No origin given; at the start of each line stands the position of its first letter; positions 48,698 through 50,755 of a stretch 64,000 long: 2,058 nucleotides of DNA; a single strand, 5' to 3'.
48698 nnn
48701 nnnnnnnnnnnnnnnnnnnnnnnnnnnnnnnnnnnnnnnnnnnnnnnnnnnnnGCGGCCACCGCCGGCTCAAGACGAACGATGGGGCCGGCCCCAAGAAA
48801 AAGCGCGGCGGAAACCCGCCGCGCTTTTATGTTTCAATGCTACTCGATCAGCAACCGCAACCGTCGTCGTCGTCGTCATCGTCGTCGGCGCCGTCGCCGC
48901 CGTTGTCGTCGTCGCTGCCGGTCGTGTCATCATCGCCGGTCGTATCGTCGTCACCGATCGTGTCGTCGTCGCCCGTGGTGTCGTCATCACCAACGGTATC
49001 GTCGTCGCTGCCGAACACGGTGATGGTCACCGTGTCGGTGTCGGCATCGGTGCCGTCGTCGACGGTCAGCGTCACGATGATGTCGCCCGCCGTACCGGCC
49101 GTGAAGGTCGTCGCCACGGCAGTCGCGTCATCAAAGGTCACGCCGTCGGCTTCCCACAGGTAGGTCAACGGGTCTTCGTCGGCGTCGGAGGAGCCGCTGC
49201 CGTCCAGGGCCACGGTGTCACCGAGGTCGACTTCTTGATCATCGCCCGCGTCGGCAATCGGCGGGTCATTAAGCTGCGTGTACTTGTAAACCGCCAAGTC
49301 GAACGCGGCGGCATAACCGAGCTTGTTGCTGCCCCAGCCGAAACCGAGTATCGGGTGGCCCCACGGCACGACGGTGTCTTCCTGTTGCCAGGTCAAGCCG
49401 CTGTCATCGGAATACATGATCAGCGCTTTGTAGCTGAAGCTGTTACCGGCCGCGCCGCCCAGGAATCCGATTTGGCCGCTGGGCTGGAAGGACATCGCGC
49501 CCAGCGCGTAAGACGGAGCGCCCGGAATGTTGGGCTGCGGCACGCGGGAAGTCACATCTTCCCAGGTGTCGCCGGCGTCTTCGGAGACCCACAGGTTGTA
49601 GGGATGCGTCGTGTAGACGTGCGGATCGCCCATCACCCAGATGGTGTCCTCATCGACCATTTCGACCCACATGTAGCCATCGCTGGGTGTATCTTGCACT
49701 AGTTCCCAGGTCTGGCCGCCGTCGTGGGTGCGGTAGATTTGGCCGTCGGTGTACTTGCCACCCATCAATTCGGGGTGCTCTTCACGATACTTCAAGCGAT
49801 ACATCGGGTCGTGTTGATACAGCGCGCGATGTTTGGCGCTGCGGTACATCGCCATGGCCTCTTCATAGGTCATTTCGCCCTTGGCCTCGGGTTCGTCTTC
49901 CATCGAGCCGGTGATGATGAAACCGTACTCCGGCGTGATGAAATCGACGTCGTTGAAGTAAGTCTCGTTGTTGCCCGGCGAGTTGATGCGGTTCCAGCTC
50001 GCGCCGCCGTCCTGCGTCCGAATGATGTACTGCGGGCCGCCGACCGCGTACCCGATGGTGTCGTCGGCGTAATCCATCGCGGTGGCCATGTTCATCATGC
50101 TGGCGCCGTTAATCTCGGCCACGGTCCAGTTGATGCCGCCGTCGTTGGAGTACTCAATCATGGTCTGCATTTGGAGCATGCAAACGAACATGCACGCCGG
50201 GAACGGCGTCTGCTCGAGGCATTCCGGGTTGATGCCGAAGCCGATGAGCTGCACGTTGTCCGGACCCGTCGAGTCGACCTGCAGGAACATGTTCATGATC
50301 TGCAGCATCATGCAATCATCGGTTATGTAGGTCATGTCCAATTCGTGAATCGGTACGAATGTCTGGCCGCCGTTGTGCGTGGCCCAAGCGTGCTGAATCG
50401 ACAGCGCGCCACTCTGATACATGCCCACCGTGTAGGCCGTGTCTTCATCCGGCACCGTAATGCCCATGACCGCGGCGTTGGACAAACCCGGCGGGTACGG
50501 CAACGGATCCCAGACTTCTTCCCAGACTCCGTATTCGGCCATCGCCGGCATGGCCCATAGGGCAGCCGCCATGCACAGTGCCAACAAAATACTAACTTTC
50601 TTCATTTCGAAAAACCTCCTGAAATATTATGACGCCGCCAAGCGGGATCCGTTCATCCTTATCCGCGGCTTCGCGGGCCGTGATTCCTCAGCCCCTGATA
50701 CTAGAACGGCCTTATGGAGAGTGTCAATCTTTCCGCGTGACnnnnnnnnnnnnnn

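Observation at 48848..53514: Second locus with the same (DDDxx)n-CGC tail: two BNR/PKD paralogues flanking an outer-membrane beta-barrel gene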

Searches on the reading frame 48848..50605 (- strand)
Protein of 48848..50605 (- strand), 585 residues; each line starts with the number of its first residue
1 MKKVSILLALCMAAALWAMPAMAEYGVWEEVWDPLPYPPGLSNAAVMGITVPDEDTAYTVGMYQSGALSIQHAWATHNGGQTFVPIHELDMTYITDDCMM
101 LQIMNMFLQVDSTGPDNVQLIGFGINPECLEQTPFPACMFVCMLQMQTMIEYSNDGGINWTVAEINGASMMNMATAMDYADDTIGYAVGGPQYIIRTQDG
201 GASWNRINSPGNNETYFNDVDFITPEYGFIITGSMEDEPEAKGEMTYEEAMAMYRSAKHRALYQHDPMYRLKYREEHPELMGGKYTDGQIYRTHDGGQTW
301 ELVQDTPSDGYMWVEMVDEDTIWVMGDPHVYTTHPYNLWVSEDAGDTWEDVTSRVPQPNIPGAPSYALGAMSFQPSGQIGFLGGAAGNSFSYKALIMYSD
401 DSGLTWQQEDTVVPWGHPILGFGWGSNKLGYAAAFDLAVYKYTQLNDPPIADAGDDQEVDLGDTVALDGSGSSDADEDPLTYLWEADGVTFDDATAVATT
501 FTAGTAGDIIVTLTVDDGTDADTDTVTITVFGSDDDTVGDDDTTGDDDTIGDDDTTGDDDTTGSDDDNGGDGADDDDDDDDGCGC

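Call 4: search_protein_families(library=pfam, proteins=[window:48848-50605:-], max_evalue=0.01)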
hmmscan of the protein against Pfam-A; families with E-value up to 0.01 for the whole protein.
window:48848-50605:- (585 aa): 9 families
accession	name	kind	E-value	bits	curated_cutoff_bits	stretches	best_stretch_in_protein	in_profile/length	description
PF14870.12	PSII_BNR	-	4.9e-12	46.1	27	2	147-208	38-98/303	Photosynthesis system II assembly factor YCF48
PF15902.12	Sortilin-Vps10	-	5e-12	45.8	33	2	289-408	2-111/446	Sortilin, neurotensin receptor 3,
PF22352.2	K319L-like_PKD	-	2.8e-11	43.7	27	1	453-530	1-84/84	K319L-like, PKD domain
PF18911.6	PKD_4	-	5e-11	42.9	27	1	446-530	1-85/85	PKD domain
PF02012.26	BNR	-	5.8e-11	41.1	27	0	291-302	1-12/12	BNR/Asp-box repeat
PF21471.3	Reelin_subrepeat-B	-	8e-05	22.9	27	0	145-165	57-77/127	Reelin subrepeat B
PF13088.12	BNR_2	-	0.00028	20.8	31.4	0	292-397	190-269/277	BNR repeat-like domain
PF24316.1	Tli3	-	0.0019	18.9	27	0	146-180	82-116/129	T6SS Tli3 immunity protein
PF00801.26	PKD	-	0.006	17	23.5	1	459-530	11-80/80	PKD domain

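Call 5: search_protein_families(library=ncbifam, proteins=[window:48848-50605:-], max_evalue=0.01)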
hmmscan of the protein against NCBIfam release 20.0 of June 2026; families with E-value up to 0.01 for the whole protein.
window:48848-50605:- (585 aa): 3 families
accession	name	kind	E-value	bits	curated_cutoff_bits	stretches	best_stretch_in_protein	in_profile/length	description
NF038112.1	myxo_dep_M36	subfamily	4.1e-12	44.1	1500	1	443-543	1283-1388/1604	myxosortase-dependent M36 family metallopeptidase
NF010237.0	PRK13684.1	equivalog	7.8e-10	38.3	326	1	147-208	65-125/334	photosynthesis system II assembly factor Ycf48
NF045728.1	glycosyl_F510_1955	equivalog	2.8e-09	36.6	175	1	194-353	74-215/246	F510_1955 family glycosylhydrolase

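Call 7: find_homologous_proteins(query=window:48848-50605:-)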
Query window:48848-50605:- (585 aa): 118 proteins with E <= 0.001 among 8000 candidates.
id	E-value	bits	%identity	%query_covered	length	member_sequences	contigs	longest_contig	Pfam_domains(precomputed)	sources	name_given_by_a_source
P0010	3.9e-247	840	65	91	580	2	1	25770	PF22352.3,PF14870.13,PF02012.27,PF15902.13,PF18911.7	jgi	jgi:K319-like protein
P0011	1.3e-202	693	53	90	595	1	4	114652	PF22352.3,PF14870.13,PF02012.27,PF15902.13,PF18911.7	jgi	-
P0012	7.1e-192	658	53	87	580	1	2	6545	PF22352.3,PF14870.13,PF02012.27,PF15902.13,PF18911.7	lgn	-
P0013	1.2e-190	654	54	87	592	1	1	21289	PF22352.3,PF14870.13,PF02012.27,PF15902.13,PF18911.7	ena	-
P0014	6.0e-179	615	49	91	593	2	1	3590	PF22352.3,PF14870.13,PF02012.27,PF15902.13,PF18911.7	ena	-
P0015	1.3e-176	607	50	87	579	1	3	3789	PF21027.4,PF22352.3,PF14870.13,PF02012.27,PF15902.13,PF18911.7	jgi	jgi:hypothetical protein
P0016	9.9e-158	545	47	91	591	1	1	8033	PF22352.3,PF14870.13,PF15902.13,PF18911.7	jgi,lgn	-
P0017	2.9e-151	524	43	91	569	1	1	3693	PF22352.3,PF14870.13,PF15902.13,PF18911.7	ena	-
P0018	2.3e-148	514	43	91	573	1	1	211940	PF22352.3,PF14870.13,PF02012.27,PF15902.13,PF18911.7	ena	-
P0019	2.9e-121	424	40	91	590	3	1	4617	PF22352.3,PF14870.13,PF02012.27,PF15902.13,PF18911.7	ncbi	-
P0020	6.6e-121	423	40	88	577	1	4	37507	PF21027.4,PF22352.3,PF14870.13,PF02012.27,PF15902.13,PF18911.7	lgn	-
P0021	1.2e-120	422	40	91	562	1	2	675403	PF22352.3,PF14870.13,PF18911.7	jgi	jgi:K319L-like, PKD domain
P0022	1.2e-118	416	40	90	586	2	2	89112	PF22352.3,PF14870.13,PF15902.13,PF18911.7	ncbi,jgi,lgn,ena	-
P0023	2.1e-114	402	41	91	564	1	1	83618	PF21027.4,PF22352.3,PF17963.8,PF14870.13,PF02012.27,PF15902.13,PF18911.7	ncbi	-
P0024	1.7e-108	382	38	86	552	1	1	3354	PF22352.3,PF14870.13,PF02012.27,PF15902.13,PF18911.7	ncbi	ncbi:MAG: PKD domain-containing protein, partial [Alphaproteobacteria bacterium]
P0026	5.3e-57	212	30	100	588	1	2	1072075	PF22352.3,PF14870.13,PF02012.27,PF18911.7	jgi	jgi:K319L-like, PKD domain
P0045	2.2e-20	91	24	45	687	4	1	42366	PF18962.8,PF25852.1,PF14870.13,PF02012.27,PF15902.13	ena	-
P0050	7.9e-15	73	25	43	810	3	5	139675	PF18962.8,PF14870.13,PF13860.13,PF02012.27,PF15902.13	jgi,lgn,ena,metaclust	metaclust:\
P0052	3.6e-13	67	26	26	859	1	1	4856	PF18962.8,PF14870.13,PF15902.13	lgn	-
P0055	2.6e-12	65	20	49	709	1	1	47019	PF18962.8,PF14870.13,PF02012.27,PF15902.13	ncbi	ncbi:MAG: YCF48-related protein [Bacteroidales bacterium]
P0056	6.8e-12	63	23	44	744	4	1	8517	PF18962.8,PF25852.1,PF14870.13,PF02012.27,PF15902.13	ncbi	-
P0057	8.5e-12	63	23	50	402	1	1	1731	PF18962.8,PF25852.1,PF14870.13,PF02012.27,PF15902.13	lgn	-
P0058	1.6e-11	62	23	48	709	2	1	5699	PF18962.8,PF14870.13,PF02012.27,PF15902.13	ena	-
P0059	2.0e-11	62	25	47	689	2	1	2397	PF18962.8,PF14870.13,PF02012.27,PF15902.13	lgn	-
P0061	2.7e-11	61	24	44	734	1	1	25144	PF18962.8,PF14870.13,PF02012.27,PF15902.13,PF13088.13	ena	-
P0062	3.4e-11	61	26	34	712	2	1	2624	PF18962.8,PF14870.13,PF02012.27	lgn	-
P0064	7.0e-11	60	37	22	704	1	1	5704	PF21027.4,PF22352.3,PF00801.27,PF02494.23,PF18962.8,PF19077.7,PF18911.7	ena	-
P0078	3.0e-8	51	27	34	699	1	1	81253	PF18962.8,PF14870.13,PF02012.27,PF15902.13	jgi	jgi:photosystem II stability/assembly factor-like uncharacterized protein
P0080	7.2e-8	50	26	54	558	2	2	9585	PF19408.6,PF18962.8,PF14870.13,PF02012.27,PF15902.13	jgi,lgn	jgi:photosystem II stability/assembly factor-like uncharacterized protein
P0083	3.1e-7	48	25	31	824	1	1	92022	PF18962.8,PF14870.13,PF02012.27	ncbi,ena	-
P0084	4.5e-7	47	23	40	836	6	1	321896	PF04389.23,PF18962.8,PF14870.13,PF13860.13,PF15902.13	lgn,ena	-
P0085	9.3e-7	46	22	45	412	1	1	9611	PF18962.8,PF25852.1,PF14870.13,PF02012.27,PF15902.13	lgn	-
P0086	1.2e-6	46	22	39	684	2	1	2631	PF18962.8,PF14870.13,PF15902.13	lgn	-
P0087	1.3e-6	46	23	39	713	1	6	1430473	PF18962.8,PF14870.13,PF02012.27,PF15902.13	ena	-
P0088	2.8e-6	45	23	31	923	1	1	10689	PF13573.13,PF18962.8,PF14870.13,PF02012.27,PF15902.13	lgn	-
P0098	2.9e-5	41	22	57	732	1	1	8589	PF18962.8,PF14870.13,PF13860.13,PF02012.27,PF15902.13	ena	-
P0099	2.9e-5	41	31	18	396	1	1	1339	PF18962.8,PF14870.13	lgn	-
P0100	3.0e-5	41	20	62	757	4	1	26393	PF18962.8,PF14870.13,PF13860.13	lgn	-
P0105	6.3e-5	40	23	56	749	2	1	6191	PF18962.8,PF14870.13,PF13860.13,PF02012.27,PF15902.13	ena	-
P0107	7.2e-5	40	24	35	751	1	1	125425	PF13585.13,PF18962.8,PF14870.13,PF13860.13,PF02012.27,PF15902.13,PF13088.13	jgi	jgi:photosystem II stability/assembly factor-like uncharacterized protein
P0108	8.0e-5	40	37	11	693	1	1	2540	PF18962.8,PF14870.13,PF15902.13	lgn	-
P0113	1.5e-4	39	26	37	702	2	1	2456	PF18962.8,PF14870.13,PF02012.27,PF15902.13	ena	-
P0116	2.1e-4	38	22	34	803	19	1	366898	PF18962.8,PF14870.13,PF02012.27,PF15902.13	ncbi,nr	ncbi:MAG TPA: YCF48-related protein [Ignavibacteriaceae bacterium]|nr:YCF48-related protein [Ignavib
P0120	3.7e-4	38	33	10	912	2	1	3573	PF18962.8,PF14870.13,PF24595.2,PF15902.13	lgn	-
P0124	8.1e-4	37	23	25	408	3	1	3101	PF18962.8,PF14870.13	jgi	-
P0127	8.9e-4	36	24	43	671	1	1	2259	PF18962.8,PF14870.13,PF02012.27,PF15902.13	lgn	-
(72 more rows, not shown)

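Call 16: find_related_loci(query=A2, collection=genome_contigs, flank=10000)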
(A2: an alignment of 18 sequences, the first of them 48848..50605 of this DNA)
Query A2 (585 aa) in genome_contigs; peptide patterns used: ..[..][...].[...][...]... (x = any residue, [..] = any of these).
386 stretches matched a pattern; 16 encode a relative of the query (tblastn E <= 1e-3); 16 distinct loci.
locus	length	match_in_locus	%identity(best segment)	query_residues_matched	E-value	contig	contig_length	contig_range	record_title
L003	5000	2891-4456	41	1-530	4e-123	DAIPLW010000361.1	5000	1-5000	MAG TPA_asm: bacterium isolate CTOTU29523 NODE_9222_length_5000_cov_6.000809, whole genome shotgun sequence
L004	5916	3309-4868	42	21-530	3e-121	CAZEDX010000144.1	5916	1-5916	MAG TPA_asm: uncultured bacterium isolate SRP278314_co2_238 genome assembly, contig: NODE_19604_length_5916_cov_7.971848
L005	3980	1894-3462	41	1-530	2e-119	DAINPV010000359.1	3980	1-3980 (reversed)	MAG TPA_asm: bacterium isolate CTOTU18531 NODE_26895_length_3980_cov_5.120000, whole genome shotgun sequence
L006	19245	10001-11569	40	1-530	4e-117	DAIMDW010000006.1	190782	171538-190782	MAG TPA_asm: bacterium isolate CTOTU18725 NODE_31_length_190782_cov_10.193538, whole genome shotgun sequence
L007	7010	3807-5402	39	1-530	1e-116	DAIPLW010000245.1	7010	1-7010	MAG TPA_asm: bacterium isolate CTOTU29523 NODE_5784_length_7010_cov_5.454781, whole genome shotgun sequence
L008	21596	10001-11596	39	1-530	4e-112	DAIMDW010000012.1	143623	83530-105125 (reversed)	MAG TPA_asm: bacterium isolate CTOTU18725 NODE_66_length_143623_cov_9.902687, whole genome shotgun sequence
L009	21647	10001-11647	40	1-530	1e-119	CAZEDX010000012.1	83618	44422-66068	MAG TPA_asm: uncultured bacterium isolate SRP278314_co2_238 genome assembly, contig: NODE_481_length_83618_cov_7.014037,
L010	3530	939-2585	39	1-556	4e-109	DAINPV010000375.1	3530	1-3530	MAG TPA_asm: bacterium isolate CTOTU18531 NODE_31736_length_3530_cov_5.528921, whole genome shotgun sequence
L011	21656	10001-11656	37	1-530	8e-107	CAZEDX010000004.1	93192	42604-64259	MAG TPA_asm: uncultured bacterium isolate SRP278314_co2_238 genome assembly, contig: NODE_388_length_93192_cov_6.953456,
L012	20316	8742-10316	39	1-530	8e-106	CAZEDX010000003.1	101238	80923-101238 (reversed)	MAG TPA_asm: uncultured bacterium isolate SRP278314_co2_238 genome assembly, contig: NODE_345_length_101238_cov_6.759722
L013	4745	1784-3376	36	1-533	1e-100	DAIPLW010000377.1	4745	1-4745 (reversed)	MAG TPA_asm: bacterium isolate CTOTU29523 NODE_9930_length_4745_cov_5.085714, whole genome shotgun sequence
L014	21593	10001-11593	36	1-533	4e-100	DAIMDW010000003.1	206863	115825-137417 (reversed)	MAG TPA_asm: bacterium isolate CTOTU18725 NODE_21_length_206863_cov_10.285385, whole genome shotgun sequence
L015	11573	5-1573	29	18-531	8e-58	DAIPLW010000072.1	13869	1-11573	MAG TPA_asm: bacterium isolate CTOTU29523 NODE_2459_length_13869_cov_5.891342, whole genome shotgun sequence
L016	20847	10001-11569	29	18-531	8e-56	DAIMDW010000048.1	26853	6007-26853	MAG TPA_asm: bacterium isolate CTOTU18725 NODE_1436_length_26853_cov_10.930666, whole genome shotgun sequence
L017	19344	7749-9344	29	1-530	2e-55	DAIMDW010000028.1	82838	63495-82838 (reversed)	MAG TPA_asm: bacterium isolate CTOTU18725 NODE_201_length_82838_cov_10.385598, whole genome shotgun sequence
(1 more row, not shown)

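Call 24: search_protein_families(library=pfam, proteins=[L008:7689-9011:+], max_evalue=0.01)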
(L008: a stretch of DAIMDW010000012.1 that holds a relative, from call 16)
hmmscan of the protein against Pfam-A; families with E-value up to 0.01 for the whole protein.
L008:7689-9011:+ (440 aa): 0 families

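Call 25: search_protein_families(library=pfam, proteins=[L008:11954-13102:-, L011:14274-14951:+, L014:17818-21591:-], max_evalue=0.01)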
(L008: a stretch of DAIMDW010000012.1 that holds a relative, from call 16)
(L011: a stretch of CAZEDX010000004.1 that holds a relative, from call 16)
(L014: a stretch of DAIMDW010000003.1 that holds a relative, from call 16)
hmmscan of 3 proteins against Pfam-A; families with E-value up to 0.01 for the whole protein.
L008:11954-13102:- (382 aa): 0 families

L011:14274-14951:+ (225 aa): 0 families

L014:17818-21591:- (1257 aa): 4 families
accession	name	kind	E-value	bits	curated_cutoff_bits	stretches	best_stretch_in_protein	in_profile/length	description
PF00082.27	Peptidase_S8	-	1.8e-07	31.2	21.8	1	107-338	2-179/288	Subtilase family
PF13517.12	FG-GAP_3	-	2.6e-06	28.4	26.9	1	1009-1066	1-60/61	FG-GAP-like repeat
PF15907.11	Itfg2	-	4.5e-06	26.6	27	1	672-766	17-104/330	Integrin-alpha FG-GAP repeat-containing protein 2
PF25292.1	Beta-prop_CGLA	-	0.008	16.1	26.8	0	743-764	37-58/316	Lambda-carrageenase beta-propeller domain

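Call 60: predict_structure(alignment_id=A2)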
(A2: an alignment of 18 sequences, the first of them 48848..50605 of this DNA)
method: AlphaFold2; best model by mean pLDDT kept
length: 585 residues; sequences in the alignment: 18
mean_pLDDT: 79.7   pTM: 0.65
mean pLDDT of the five models: 79.7, 78.9, 78.0, 77.6, 77.6
residues with pLDDT >= 90: 235; 70-90: 217; 50-70: 64; < 50: 69
segments of 3 or more residues with pLDDT < 50: 18-22, 236-243, 281-285, 535-585
pLDDT, mean of each block of 10 residues (from residue 1): 73 57 70 74 81 91 85 89 89 82 88 93 87 86 87 93 87 90 94 93 94 87 95 58 59 71 69 63 63 94 84 92 85 82 93 87 83 90 82 86 87 73 89 88 76 93 93 76 94 94 92 87 94 55 37 36 34 38 34
secondary structure, 60 per line:
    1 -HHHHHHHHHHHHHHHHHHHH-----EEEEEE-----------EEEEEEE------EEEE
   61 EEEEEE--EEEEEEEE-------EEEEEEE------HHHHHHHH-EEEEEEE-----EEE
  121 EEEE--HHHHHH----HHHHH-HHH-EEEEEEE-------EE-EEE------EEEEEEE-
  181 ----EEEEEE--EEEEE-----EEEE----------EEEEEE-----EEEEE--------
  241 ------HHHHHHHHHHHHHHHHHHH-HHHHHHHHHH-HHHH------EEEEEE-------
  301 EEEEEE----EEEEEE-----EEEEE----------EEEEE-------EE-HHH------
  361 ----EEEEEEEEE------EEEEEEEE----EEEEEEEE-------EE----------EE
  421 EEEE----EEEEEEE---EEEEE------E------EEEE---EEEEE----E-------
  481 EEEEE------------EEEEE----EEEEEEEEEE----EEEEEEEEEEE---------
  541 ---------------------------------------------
elements in order: H2-21 E27-32 E44-50 E57-66 E69-76 E84-90 H97-104 E106-112 E118-124 H127-132 H137-141 E147-153 E164-166 E173-179 E185-190 E193-197 E203-206 E217-222 E228-232 H247-265 H267-276 H278-281 E288-293 E301-306 E311-316 E322-326 E337-341 E365-373 E380-387 E392-399 E419-424 E429-435 E439-443 E457-460 E464-468 E481-485 E498-502 E507-516 E521-531

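Call 63: find_encoding_contigs(protein=P0026, flank=10000, max_places=2)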
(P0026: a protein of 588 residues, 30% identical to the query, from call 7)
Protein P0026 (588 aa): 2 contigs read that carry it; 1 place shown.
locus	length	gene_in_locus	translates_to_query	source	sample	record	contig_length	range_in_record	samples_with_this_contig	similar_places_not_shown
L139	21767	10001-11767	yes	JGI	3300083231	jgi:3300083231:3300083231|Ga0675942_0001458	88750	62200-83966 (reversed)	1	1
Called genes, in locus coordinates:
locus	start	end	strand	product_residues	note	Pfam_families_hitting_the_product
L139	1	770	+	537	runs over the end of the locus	PF00150:Cellulase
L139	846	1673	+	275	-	PF04784:DUF547 (weak)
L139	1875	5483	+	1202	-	-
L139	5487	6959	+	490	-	PF20539:DUF6754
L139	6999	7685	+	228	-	-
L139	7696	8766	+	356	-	-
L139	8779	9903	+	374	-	-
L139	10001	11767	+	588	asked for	PF14870:PSII_BNR (faint), PF02012:BNR (faint), PF18911:PKD_4, PF22352:K319L-like_PKD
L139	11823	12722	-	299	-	PF04055:Radical_SAM, PF16199:Radical_SAM_C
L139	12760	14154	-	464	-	PF00753:Lactamase_B, PF23023:Anti-Pycsar_Apyc1 (weak), PF12706:Lactamase_B_2, PF16661:Lactamase_B_6, PF10996:Beta-Casp, PF07521:RMMBL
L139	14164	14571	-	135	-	PF14667:Polysacc_synt_C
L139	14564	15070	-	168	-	PF01451:LMWPc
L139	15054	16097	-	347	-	PF05496:RuvB_N, PF07728:AAA_5 (faint), PF00004:AAA, PF17864:AAA_lid_4, PF05491:WHD_RuvB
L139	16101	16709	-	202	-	PF01330:RuvA_N, PF12826:HHH_2 (faint), PF14520:HHH_5, PF07499:RuvA_C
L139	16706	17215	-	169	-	PF02075:RuvC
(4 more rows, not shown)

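Call 67: fold_search(model_id=the predicted structure, library=pdb)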
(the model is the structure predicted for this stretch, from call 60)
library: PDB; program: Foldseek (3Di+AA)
matches with E <= 10: 1656; with E <= 0.001: 422
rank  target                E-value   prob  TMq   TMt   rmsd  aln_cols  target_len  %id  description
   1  5ojp_B                9.7e-14  1.00  0.41  0.74   6.3       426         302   13  YCF48 bound to D1 peptide (released 2018-08-08)
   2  5ojr_C                1.5e-13  1.00  0.42  0.77   4.4       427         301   14  YCF48 bound to D1 peptide (released 2018-08-08)
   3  5ojr_D                2.3e-13  1.00  0.43  0.77   4.4       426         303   14  YCF48 bound to D1 peptide (released 2018-08-08)
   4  5oj3_B                7.7e-13  1.00  0.42  0.72   5.6       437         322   14  YCF48 from Cyanidioschyzon merolae (released 2018-08-08)
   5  5ojr_B                8.5e-13  1.00  0.42  0.74   4.7       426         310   14  YCF48 bound to D1 peptide (released 2018-08-08)
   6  5ojp_C                8.5e-13  1.00  0.41  0.75   6.0       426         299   14  YCF48 bound to D1 peptide (released 2018-08-08)
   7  5oj5_A                9.5e-13  1.00  0.41  0.72   5.9       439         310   14  YCF48 bound to D1 peptide (released 2018-08-08)
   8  5ojp_A                1.0e-12  1.00  0.42  0.74   6.1       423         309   13  YCF48 bound to D1 peptide (released 2018-08-08)
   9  5oj3_A                1.1e-12  1.00  0.42  0.71   5.0       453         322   14  YCF48 from Cyanidioschyzon merolae (released 2018-08-08)
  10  5ojr_A                1.5e-12  1.00  0.42  0.75   4.6       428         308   14  YCF48 bound to D1 peptide (released 2018-08-08)
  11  6p2l_A                2.4e-12  1.00  0.41  0.36  17.7       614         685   12  Crystal structure of Niastella koreensis GH74 (NkGH74) enzyme (released 2019-07-31)
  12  1w8o_A                3.5e-12  1.00  0.31  0.30  19.0       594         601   12  Contribution of the Active Site Aspartic Acid to Catalysis in the Bacterial Neuraminidase from Micromonospora viridifa (released 2004-09-29)
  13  2bzd_C                3.5e-12  1.00  0.30  0.30  20.0       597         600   12  Galactose recognition by the carbohydrate-binding module of a bacterial sialidase. (released 2005-08-19)
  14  2bzd_A                4.3e-12  1.00  0.32  0.31  19.2       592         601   12  Galactose recognition by the carbohydrate-binding module of a bacterial sialidase. (released 2005-08-19)
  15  2xbg                  5.0e-12  1.00  0.42  0.74   4.8       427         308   14  Crystal Structure of YCF48 from Thermosynechococcus elongatus (released 2011-04-13)
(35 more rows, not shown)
